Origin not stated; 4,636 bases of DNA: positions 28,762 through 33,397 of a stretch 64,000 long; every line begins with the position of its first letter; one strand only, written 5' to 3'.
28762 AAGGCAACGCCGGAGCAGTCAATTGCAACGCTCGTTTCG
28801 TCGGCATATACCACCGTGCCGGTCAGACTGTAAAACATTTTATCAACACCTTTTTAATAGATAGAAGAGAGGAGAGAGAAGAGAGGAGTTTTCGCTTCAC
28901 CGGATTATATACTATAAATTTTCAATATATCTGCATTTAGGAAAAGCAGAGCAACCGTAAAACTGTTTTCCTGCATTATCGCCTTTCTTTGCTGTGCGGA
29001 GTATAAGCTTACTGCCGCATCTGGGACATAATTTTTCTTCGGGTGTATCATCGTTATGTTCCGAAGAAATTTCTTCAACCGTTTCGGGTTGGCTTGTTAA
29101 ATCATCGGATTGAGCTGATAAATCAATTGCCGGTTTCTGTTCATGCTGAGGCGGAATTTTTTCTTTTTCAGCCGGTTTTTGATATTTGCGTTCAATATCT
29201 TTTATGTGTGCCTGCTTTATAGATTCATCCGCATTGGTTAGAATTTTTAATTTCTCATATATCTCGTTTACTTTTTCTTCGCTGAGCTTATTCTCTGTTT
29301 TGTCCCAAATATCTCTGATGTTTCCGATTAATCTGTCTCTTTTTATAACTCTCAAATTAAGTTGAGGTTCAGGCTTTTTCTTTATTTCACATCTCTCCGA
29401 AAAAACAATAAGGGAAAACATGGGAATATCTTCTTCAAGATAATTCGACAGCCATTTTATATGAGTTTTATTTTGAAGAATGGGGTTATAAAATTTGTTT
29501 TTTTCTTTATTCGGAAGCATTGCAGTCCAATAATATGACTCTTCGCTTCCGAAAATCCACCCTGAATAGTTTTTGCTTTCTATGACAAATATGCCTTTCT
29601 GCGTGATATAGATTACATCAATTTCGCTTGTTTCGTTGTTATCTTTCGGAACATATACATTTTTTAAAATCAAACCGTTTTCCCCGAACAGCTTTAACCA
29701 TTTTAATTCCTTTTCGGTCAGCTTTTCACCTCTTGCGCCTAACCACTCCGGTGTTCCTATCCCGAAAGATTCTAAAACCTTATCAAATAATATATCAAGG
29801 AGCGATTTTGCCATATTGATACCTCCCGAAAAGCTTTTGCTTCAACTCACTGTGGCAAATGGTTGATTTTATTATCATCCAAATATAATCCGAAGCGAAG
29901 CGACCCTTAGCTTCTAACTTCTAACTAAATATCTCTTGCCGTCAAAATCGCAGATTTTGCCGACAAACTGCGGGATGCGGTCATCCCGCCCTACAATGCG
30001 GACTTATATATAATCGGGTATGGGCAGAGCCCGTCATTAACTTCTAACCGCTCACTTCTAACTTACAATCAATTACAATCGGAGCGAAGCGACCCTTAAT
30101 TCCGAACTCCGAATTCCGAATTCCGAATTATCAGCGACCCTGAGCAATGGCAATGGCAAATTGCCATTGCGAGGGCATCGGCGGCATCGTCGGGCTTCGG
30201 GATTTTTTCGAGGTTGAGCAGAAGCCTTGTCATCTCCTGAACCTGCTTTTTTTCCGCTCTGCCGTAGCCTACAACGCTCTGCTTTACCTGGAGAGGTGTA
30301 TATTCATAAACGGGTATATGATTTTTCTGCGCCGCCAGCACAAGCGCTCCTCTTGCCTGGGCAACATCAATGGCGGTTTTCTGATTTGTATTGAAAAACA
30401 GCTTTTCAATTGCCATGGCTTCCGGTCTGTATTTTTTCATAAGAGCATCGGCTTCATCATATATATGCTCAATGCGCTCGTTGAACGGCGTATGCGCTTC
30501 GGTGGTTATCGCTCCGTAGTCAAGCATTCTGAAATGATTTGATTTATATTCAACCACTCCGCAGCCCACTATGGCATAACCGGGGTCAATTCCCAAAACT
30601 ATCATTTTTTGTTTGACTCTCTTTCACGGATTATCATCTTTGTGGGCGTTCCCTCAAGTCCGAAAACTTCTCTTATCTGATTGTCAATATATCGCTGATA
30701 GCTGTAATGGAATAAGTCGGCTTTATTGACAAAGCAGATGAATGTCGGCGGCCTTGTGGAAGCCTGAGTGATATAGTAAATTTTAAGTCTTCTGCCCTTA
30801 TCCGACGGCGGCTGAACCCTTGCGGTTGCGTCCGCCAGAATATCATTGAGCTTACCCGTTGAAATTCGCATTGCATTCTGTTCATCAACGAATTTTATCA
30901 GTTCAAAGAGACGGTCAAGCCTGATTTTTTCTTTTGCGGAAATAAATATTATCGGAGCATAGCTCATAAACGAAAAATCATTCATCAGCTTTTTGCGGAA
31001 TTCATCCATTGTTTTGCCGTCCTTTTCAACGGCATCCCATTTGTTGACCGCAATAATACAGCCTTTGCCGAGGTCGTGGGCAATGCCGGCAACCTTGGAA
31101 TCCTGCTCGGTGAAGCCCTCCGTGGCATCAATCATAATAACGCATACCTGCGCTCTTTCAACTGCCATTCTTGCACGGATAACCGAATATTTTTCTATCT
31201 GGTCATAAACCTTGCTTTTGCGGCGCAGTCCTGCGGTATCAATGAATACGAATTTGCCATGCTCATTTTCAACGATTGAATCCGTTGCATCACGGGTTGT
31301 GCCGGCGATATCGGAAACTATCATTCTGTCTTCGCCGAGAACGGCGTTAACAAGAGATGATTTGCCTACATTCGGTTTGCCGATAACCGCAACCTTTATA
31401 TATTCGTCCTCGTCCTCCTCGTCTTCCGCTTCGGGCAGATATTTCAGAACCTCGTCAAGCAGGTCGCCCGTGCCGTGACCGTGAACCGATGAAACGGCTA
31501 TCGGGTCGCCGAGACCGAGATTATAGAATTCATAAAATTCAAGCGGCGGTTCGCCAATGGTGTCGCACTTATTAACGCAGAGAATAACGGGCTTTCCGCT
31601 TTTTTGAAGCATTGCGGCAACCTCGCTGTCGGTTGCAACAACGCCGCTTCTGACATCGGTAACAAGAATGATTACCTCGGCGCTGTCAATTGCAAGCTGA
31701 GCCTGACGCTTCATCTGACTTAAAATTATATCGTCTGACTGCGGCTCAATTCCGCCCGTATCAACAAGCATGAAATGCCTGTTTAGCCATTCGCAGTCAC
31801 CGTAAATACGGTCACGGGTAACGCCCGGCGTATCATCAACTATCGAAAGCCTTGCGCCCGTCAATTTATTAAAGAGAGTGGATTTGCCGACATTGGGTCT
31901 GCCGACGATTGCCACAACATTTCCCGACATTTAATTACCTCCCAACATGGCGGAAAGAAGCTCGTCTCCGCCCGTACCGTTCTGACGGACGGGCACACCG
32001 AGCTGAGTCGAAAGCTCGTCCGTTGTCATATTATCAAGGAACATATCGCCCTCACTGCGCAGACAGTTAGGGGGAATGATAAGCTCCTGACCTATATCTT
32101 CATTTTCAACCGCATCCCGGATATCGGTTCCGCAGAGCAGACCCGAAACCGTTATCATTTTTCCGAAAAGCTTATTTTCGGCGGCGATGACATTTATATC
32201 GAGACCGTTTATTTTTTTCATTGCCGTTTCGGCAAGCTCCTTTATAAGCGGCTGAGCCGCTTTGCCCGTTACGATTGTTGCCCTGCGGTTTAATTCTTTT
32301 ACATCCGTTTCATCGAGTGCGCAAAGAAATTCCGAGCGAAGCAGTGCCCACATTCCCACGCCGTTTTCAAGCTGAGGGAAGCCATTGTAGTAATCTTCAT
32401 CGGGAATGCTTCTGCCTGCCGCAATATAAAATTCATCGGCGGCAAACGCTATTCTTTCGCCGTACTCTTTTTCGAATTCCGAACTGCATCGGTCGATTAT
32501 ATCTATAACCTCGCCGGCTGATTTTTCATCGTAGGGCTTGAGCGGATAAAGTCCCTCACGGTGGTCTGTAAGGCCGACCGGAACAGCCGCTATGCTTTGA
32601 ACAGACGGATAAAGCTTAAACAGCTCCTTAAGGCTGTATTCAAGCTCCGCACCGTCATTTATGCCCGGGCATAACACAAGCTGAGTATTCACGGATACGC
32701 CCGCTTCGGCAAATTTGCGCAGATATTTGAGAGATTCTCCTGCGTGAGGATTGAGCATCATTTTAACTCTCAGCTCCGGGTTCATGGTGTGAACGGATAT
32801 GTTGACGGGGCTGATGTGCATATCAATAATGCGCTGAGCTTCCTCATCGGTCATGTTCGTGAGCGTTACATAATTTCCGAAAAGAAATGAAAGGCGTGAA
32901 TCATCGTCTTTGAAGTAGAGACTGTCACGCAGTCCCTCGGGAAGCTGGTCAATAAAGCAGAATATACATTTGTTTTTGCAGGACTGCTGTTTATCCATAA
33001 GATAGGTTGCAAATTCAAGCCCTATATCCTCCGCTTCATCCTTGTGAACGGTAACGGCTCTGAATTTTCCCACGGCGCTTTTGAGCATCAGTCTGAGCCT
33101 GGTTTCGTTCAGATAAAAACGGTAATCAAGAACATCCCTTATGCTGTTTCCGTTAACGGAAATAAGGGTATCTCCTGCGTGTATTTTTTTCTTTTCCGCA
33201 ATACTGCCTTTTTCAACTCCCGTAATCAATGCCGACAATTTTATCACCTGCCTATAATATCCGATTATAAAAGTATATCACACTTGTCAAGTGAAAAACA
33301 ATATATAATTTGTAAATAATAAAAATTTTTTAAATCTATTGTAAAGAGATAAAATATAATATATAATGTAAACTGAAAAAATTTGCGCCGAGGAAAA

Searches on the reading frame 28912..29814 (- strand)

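Call 74: search_protein_families(library=pfam, proteins=[window:28912-29814:-], max_evalue=0.00001)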
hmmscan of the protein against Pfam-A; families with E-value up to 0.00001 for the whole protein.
window:28912-29814:- (300 aa): 3 families
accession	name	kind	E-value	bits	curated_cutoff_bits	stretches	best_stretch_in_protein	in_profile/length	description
PF08378.17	NERD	-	1.1e-28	100.4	22.1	1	26-139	2-111/111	Nuclease-related domain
PF01396.24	Zn_ribbon_Top1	-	1e-11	44.9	32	1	262-299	3-35/39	Topoisomerase DNA binding C4 zinc finger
PF06839.17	Zn_ribbon_GRF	-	7.1e-07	29.7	25.9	1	262-296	2-38/45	GRF zinc finger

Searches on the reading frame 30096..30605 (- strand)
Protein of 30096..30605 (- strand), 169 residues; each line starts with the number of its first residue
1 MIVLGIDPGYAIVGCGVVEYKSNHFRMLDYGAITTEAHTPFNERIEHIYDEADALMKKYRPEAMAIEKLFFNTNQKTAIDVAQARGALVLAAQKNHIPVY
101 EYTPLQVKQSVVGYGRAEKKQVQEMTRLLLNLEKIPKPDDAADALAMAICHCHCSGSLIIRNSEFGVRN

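Call 74: search_protein_families(library=pfam, proteins=[window:30096-30605:-], max_evalue=0.00001)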
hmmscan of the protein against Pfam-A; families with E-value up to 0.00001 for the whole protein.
window:30096-30605:- (169 aa): 1 family
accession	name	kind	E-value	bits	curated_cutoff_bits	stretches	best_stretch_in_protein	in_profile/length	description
PF02075.23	RuvC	-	2.1e-53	180.7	22.2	1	3-151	1-148/148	Crossover junction endodeoxyribonuclease RuvC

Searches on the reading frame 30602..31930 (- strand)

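Call 74: search_protein_families(library=pfam, proteins=[window:30602-31930:-], max_evalue=0.00001)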
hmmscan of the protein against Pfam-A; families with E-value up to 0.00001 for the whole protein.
window:30602-31930:- (442 aa): 11 families
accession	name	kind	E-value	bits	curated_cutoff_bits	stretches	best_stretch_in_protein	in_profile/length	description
PF01926.29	MMR_HSR1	-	8.5e-59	197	21.9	2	6-121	2-113/113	50S ribosome-binding GTPase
PF14714.11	KH_dom-like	-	3.7e-34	117.3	27.3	1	355-435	1-81/81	KH-domain-like of EngA bacterial GTPase enzymes, C-terminal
PF02421.24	FeoB_N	-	1.9e-29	102.6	27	2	179-343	2-154/156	Ferrous iron transport protein B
PF00009.33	GTP_EFTU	-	2.5e-27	96.1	26.5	2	177-345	3-182/188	Elongation factor Tu GTP binding domain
PF00350.29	Dynamin_N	-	6.6e-13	49.5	27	0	180-213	1-33/168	Dynamin family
PF04548.22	AIG1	-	6.3e-12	45.7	27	1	180-281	3-104/212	AIG1 family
PF03193.22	RsgA_GTPase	-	2.2e-10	41.1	30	0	106-213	47-142/174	RsgA GTPase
PF08477.19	Roc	-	9.6e-08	32.7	27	0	179-288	1-107/119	Ras of Complex, Roc, domain of DAPkinase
PF00071.28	Ras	-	2.3e-07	30.9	21.6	0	179-344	1-155/162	Ras family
PF16897.10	MMR_HSR1_Xtn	-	9.3e-07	29.2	35.2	0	290-345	57-100/106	C-terminal region of MMR_HSR1 domain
PF00005.33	ABC_tran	-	3.3e-06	28.2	25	0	2-26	10-34/137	ABC transporter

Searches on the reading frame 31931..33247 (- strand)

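Call 74: search_protein_families(library=pfam, proteins=[window:31931-33247:-], max_evalue=0.00001)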
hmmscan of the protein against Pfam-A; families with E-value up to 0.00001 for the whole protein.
window:31931-33247:- (438 aa): 5 families
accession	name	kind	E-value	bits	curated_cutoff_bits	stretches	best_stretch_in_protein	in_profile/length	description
PF04459.17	DUF512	-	1.2e-70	237.4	25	1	222-421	1-198/202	Protein of unknown function (DUF512)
PF19238.5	Radical_SAM_2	-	3.5e-67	225.2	26.7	1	69-219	1-151/151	Radical SAM-like domain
PF17820.7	PDZ_6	-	1.4e-09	38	27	1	8-50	2-47/54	PDZ domain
PF04055.27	Radical_SAM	-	8.4e-08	33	29.5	0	131-199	88-157/166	Radical SAM superfamily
PF00595.29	PDZ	-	1.1e-07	32.5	23.2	1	6-39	27-60/81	PDZ domain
